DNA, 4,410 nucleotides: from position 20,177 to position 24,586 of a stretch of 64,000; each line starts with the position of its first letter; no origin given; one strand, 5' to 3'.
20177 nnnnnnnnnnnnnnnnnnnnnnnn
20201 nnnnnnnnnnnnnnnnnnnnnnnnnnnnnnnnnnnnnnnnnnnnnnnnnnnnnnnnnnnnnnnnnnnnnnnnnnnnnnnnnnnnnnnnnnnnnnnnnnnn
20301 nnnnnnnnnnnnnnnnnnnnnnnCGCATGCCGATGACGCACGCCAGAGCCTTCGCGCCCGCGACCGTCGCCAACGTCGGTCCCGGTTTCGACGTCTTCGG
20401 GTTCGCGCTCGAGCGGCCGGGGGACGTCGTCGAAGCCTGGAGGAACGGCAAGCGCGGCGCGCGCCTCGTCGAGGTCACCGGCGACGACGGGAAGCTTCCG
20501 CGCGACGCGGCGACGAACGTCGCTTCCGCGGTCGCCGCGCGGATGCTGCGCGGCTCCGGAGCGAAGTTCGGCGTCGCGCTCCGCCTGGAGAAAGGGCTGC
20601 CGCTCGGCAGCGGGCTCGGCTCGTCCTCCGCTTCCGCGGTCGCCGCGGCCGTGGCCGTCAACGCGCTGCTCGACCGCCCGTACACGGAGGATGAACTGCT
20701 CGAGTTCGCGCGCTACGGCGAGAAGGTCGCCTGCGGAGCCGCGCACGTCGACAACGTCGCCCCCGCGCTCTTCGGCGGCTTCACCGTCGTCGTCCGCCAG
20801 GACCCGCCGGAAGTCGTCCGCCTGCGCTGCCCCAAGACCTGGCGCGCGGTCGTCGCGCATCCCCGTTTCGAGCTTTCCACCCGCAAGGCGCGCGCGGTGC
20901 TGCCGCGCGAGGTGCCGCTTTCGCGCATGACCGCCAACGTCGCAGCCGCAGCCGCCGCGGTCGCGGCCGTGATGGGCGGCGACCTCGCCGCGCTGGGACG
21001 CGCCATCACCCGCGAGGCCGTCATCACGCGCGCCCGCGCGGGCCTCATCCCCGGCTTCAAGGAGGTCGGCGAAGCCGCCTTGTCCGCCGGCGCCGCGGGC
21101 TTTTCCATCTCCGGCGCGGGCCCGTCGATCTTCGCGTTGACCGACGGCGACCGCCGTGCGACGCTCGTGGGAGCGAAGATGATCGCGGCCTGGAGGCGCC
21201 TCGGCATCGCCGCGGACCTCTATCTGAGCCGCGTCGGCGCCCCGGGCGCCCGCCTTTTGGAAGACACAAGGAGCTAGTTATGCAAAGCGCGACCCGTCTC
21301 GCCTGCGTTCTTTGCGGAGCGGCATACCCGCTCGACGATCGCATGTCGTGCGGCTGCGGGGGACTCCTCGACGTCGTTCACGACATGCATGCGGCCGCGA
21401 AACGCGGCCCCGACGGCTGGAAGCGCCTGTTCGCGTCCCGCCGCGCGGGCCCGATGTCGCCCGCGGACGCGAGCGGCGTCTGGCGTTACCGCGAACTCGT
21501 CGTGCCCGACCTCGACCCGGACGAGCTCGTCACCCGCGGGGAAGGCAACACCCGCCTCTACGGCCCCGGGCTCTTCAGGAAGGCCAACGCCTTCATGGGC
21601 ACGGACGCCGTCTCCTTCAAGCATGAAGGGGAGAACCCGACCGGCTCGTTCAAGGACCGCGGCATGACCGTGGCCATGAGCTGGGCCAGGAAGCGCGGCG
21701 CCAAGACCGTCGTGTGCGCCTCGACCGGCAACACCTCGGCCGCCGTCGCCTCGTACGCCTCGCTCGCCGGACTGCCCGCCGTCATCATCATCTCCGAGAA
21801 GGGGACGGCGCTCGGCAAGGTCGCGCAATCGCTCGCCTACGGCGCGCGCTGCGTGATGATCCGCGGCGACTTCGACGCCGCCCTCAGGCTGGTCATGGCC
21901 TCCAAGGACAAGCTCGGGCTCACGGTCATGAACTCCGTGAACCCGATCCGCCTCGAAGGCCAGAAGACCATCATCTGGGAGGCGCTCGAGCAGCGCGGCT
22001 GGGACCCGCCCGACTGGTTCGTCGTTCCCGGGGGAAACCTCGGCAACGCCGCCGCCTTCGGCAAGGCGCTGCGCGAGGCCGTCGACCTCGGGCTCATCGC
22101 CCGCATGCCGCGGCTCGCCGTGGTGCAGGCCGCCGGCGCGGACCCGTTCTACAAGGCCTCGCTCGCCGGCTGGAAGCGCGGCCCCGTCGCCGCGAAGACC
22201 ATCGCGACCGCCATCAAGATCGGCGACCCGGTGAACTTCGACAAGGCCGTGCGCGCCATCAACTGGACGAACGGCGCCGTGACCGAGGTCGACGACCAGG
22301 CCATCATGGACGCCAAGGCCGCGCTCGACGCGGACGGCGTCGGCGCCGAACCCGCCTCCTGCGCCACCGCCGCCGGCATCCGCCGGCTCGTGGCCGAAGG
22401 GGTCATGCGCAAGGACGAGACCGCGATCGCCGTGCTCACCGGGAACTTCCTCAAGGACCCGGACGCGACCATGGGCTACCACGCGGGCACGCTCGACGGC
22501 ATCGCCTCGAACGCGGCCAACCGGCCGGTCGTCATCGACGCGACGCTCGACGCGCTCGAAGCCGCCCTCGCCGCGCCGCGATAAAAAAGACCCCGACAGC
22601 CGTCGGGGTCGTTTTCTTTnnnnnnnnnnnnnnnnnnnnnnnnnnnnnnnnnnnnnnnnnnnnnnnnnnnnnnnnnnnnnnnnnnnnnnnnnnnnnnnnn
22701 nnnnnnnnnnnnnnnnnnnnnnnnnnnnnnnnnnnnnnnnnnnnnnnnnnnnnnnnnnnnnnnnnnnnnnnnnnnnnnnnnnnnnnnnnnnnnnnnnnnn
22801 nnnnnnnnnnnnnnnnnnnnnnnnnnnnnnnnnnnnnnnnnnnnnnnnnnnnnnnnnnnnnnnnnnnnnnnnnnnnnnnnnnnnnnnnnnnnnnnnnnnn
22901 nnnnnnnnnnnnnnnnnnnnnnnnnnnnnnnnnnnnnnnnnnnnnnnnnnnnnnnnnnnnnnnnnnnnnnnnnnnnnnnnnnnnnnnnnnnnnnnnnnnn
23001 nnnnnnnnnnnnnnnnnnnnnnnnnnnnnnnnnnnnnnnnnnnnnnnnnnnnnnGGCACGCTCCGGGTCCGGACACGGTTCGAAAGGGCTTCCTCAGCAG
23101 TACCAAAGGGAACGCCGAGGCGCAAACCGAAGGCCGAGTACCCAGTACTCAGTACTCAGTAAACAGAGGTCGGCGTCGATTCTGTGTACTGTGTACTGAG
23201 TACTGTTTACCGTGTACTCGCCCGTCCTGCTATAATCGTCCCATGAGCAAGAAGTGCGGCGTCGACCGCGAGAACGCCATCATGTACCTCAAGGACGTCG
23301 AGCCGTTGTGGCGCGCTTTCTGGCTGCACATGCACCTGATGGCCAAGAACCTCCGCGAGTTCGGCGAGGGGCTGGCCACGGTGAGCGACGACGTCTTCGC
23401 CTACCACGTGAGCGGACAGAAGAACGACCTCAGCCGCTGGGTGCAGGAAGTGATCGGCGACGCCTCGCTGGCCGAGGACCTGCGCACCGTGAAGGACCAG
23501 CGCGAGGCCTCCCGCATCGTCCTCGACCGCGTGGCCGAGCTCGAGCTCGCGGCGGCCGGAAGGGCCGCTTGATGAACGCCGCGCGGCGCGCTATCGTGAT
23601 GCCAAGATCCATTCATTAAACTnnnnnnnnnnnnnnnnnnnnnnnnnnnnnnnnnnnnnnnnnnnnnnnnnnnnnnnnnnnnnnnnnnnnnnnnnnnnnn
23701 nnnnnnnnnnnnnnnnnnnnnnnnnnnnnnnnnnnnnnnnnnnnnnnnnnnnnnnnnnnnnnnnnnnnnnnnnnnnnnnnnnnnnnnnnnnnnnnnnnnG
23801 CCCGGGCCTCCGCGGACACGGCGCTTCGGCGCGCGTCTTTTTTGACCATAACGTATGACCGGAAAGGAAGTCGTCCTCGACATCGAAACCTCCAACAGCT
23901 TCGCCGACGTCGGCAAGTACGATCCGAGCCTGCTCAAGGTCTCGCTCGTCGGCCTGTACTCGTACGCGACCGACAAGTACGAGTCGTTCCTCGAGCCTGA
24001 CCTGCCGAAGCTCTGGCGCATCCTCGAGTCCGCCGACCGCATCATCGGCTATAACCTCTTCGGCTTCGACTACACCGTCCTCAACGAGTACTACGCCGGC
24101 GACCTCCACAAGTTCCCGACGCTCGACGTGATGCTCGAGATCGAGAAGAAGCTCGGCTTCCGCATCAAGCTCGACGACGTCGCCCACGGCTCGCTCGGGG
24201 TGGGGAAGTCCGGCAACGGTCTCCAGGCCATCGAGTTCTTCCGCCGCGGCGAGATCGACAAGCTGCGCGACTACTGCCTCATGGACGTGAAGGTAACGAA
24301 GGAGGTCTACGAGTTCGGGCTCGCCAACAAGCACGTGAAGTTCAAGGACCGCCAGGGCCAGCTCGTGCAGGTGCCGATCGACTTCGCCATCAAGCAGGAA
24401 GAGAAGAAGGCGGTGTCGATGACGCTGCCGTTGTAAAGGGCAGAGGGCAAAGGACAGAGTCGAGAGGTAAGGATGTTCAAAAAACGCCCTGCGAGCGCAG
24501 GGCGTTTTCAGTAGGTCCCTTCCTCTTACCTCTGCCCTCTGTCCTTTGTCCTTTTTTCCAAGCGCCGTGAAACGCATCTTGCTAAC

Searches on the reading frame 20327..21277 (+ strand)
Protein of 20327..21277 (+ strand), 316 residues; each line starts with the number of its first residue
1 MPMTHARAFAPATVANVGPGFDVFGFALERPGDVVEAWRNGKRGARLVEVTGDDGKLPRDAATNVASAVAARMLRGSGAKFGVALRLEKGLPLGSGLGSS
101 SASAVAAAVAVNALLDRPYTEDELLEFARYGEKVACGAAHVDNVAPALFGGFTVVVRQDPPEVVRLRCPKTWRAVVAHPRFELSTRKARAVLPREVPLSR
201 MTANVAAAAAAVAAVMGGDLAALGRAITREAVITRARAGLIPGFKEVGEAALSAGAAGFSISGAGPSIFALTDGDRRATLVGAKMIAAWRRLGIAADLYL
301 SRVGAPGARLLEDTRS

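Call 56: search_protein_families(library=pfam, proteins=[window:20327-21277:+])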
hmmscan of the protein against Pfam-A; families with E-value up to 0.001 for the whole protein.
window:20327-21277:+ (316 aa): 3 families
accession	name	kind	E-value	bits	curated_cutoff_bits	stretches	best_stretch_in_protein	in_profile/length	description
PF00288.32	GHMP_kinases_N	-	5.2e-19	68.7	22.3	1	66-151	3-87/87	GHMP kinases N terminal domain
PF08544.19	GHMP_kinases_C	-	8.2e-10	39.4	21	1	213-289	3-83/85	GHMP kinases C terminal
PF22700.2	MVD-like_N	-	0.00028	21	27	1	79-136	79-136/157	Diphosphomevalonate decarboxylase-like N-terminal domain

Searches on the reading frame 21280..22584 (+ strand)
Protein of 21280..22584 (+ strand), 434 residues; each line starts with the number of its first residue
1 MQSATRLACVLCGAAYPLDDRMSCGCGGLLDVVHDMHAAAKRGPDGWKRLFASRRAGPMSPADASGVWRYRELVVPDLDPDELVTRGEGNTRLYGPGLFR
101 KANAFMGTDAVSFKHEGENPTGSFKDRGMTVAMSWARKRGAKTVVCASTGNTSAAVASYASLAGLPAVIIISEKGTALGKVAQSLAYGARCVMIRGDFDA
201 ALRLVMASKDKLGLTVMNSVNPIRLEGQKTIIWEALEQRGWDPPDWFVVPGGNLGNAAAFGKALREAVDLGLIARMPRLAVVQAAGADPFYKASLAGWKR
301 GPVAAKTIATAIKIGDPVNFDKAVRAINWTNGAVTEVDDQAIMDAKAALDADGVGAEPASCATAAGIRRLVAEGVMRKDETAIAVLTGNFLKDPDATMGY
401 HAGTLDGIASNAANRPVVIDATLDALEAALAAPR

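Call 56: search_protein_families(library=pfam, proteins=[window:21280-22584:+])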
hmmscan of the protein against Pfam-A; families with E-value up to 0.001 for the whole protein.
window:21280-22584:+ (434 aa): 1 family
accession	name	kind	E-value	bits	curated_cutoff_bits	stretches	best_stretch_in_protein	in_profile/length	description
PF00291.31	PALP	-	5.8e-58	197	35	1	86-388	3-295/295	Pyridoxal-phosphate dependent enzyme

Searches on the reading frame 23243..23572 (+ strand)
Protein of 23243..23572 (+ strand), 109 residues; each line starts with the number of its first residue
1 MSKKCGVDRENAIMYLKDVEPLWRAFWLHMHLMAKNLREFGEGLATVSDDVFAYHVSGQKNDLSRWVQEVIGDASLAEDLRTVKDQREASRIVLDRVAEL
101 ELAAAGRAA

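Call 56: search_protein_families(library=pfam, proteins=[window:23243-23572:+])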
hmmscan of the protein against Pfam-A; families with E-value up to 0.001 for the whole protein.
window:23243-23572:+ (109 aa): 1 family
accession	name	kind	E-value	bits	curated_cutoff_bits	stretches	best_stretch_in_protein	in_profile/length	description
PF19027.5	DUF5752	-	8.6e-07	28.9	23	1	30-85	16-82/208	Family of unknown function (DUF5752)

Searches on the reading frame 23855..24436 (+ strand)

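Call 56: search_protein_families(library=pfam, proteins=[window:23855-24436:+])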
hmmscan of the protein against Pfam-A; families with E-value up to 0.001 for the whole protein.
window:23855-24436:+ (193 aa): 2 families
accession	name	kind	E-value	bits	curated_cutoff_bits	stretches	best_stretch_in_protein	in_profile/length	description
PF13482.12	RNase_H_2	-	4.3e-05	24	22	1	24-153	12-162/165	RNase_H superfamily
PF10108.15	DNA_pol_B_exo2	-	7e-05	23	24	1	101-152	118-170/213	Predicted 3'-5' exonuclease related to the exonuclease domain of PolB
